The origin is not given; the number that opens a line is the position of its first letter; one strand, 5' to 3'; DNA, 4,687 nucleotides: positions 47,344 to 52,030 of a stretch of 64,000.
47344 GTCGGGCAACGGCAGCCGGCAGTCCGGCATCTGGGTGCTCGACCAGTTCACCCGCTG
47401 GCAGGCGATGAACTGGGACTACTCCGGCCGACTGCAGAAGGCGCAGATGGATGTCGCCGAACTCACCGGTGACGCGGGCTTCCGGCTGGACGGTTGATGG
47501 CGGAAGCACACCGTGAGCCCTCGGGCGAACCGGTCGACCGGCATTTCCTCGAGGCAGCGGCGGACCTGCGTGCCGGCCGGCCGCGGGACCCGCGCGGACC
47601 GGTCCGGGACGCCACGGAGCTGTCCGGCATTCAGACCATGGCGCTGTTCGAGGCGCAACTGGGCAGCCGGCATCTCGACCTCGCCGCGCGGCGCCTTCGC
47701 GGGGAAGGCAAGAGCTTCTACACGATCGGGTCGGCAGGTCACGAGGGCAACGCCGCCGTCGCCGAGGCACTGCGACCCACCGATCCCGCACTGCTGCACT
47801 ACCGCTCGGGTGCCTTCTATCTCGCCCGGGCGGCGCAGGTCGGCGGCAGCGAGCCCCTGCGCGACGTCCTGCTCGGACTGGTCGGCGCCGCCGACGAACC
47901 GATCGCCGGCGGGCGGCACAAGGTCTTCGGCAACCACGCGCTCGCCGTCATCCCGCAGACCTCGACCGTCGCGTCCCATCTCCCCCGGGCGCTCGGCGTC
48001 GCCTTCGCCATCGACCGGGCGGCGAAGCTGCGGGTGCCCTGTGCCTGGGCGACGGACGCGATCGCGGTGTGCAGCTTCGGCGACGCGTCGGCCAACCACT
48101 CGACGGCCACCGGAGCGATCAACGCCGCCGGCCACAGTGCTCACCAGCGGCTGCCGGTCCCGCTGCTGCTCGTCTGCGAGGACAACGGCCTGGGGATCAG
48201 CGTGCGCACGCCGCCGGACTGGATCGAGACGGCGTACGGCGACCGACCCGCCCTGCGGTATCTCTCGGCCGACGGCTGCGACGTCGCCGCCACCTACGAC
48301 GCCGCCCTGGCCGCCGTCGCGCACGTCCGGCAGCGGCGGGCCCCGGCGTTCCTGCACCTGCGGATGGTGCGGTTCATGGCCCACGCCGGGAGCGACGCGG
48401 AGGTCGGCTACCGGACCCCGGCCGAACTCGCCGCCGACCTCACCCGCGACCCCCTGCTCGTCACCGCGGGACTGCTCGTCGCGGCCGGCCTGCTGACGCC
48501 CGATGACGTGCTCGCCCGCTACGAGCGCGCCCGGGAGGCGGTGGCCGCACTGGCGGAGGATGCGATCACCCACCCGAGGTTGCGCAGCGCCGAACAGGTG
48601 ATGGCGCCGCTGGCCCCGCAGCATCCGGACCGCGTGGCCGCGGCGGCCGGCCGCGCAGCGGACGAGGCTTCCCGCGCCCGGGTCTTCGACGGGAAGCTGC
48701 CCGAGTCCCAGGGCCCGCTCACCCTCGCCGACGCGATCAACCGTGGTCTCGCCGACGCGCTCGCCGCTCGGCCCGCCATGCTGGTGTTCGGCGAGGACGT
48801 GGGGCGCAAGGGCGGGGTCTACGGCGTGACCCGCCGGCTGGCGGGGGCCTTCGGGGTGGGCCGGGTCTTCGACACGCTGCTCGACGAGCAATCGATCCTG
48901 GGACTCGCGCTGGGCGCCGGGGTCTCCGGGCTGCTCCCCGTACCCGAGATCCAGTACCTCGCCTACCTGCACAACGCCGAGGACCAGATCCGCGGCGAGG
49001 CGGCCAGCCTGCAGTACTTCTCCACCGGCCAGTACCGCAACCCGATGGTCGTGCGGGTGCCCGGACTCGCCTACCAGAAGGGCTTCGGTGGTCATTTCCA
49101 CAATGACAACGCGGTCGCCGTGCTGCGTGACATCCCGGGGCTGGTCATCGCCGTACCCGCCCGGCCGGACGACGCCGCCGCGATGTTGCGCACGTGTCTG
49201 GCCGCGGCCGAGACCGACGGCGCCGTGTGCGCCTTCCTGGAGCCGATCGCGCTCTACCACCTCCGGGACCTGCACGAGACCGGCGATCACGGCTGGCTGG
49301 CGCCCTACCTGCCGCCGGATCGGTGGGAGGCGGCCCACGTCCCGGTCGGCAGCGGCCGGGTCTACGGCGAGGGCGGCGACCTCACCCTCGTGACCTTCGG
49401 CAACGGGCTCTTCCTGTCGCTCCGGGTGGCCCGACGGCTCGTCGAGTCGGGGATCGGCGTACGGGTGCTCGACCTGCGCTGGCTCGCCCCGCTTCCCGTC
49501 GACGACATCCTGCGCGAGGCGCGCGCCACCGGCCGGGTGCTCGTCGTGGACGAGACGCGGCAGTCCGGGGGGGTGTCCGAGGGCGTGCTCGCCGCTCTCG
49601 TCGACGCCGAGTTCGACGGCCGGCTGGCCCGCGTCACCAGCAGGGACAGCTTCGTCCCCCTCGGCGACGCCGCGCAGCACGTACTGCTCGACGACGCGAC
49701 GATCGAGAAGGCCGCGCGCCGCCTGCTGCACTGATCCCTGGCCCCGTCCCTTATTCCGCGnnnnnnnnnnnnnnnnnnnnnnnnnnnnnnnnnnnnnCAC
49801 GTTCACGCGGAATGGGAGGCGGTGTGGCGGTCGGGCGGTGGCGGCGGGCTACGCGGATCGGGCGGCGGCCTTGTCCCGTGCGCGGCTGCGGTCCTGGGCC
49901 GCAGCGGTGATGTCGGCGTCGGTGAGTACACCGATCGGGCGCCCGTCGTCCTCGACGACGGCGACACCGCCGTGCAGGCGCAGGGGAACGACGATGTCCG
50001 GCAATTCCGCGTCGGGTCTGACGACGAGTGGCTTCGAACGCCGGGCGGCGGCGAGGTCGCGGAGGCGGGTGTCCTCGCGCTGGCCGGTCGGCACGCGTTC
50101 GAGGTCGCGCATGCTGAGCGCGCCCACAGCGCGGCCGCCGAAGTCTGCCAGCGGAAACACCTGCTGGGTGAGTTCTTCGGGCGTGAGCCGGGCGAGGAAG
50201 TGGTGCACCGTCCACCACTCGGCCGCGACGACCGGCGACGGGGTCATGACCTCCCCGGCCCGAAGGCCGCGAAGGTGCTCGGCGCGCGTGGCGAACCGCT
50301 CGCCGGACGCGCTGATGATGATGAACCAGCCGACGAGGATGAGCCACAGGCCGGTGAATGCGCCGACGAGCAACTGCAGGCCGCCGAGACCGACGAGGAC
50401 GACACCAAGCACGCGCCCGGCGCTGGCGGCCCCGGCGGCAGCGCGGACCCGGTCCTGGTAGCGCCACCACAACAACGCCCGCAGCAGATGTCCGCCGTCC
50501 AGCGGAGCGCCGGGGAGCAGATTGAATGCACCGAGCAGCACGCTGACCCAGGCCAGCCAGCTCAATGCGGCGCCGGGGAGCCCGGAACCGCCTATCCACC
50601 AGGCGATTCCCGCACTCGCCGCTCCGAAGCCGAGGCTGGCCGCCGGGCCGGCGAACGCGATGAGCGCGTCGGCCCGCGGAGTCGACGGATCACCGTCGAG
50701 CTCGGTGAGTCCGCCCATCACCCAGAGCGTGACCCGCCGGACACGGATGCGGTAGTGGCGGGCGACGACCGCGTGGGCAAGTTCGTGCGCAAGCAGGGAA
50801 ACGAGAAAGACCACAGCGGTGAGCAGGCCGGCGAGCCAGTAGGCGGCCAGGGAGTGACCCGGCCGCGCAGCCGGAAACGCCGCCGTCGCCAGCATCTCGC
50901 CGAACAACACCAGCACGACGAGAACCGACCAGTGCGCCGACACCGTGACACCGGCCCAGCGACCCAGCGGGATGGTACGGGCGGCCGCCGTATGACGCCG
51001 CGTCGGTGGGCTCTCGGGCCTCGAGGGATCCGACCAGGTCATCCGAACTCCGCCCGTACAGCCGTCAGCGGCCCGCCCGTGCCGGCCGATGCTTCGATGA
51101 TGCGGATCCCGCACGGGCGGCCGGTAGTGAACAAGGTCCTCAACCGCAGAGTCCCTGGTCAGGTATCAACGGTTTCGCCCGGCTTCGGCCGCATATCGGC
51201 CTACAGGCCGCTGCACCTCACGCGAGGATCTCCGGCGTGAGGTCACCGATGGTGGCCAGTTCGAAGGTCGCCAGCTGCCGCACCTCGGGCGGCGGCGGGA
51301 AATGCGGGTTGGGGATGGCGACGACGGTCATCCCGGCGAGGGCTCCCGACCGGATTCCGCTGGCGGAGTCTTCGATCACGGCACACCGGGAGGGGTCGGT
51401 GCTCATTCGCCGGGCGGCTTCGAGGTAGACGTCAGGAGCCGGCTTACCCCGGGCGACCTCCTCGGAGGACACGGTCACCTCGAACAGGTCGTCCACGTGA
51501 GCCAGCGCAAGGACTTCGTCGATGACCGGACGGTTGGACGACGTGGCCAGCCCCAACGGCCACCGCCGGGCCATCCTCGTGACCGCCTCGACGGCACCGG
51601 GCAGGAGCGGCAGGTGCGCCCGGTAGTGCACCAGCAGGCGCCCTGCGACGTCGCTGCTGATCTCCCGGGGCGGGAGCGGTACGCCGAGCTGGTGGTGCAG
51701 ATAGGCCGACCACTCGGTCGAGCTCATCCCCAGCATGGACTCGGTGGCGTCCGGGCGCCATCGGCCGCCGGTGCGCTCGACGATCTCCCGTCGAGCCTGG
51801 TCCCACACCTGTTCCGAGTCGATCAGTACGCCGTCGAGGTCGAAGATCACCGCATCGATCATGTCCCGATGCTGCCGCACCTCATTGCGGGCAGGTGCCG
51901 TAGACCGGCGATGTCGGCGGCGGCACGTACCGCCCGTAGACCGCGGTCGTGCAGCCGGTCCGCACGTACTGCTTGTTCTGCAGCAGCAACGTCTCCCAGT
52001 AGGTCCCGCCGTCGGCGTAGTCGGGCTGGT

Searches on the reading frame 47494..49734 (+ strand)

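Call 81: search_protein_families(library=pfam, proteins=[window:47494-49734:+], max_evalue=0.00001)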
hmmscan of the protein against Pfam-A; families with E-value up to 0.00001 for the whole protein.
window:47494-49734:+ (746 aa): 3 families
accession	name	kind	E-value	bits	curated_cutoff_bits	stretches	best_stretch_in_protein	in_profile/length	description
PF00676.26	E1_dh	-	9.5e-23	81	22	1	61-357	10-291/300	Dehydrogenase E1 component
PF02780.25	Transketolase_C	-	1.9e-20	73.4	25.9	1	621-728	3-115/124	Transketolase, C-terminal domain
PF02779.29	Transket_pyr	-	2.9e-19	69.8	27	1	409-578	3-163/174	Transketolase, pyrimidine binding domain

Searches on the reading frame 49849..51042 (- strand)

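Call 81: search_protein_families(library=pfam, proteins=[window:49849-51042:-], max_evalue=0.00001)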
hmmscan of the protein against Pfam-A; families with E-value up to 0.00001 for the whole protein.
window:49849-51042:- (397 aa): 2 families
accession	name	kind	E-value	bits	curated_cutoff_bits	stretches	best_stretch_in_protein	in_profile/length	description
PF02163.28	Peptidase_M50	-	7.8e-24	84.7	27.2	2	159-212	162-217/221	Peptidase family M50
PF00571.33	CBS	-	8.6e-09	36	24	0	335-381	6-54/57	CBS domain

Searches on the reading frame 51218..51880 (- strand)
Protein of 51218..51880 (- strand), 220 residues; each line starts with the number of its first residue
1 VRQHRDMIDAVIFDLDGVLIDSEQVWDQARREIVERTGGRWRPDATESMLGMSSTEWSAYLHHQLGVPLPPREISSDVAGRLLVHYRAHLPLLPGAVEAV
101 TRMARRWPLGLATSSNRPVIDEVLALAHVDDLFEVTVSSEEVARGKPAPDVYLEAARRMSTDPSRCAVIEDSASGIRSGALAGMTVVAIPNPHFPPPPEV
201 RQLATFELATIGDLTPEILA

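Call 81: search_protein_families(library=pfam, proteins=[window:51218-51880:-], max_evalue=0.00001)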
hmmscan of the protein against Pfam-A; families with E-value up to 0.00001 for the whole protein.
window:51218-51880:- (220 aa): 2 families
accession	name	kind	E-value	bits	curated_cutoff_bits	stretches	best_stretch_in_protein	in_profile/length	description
PF00702.32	Hydrolase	-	2.1e-29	103.7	26.4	1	8-183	1-191/191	haloacid dehalogenase-like hydrolase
PF13419.12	HAD_2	-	3.6e-26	92.8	23.8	1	11-189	1-178/178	Haloacid dehalogenase-like hydrolase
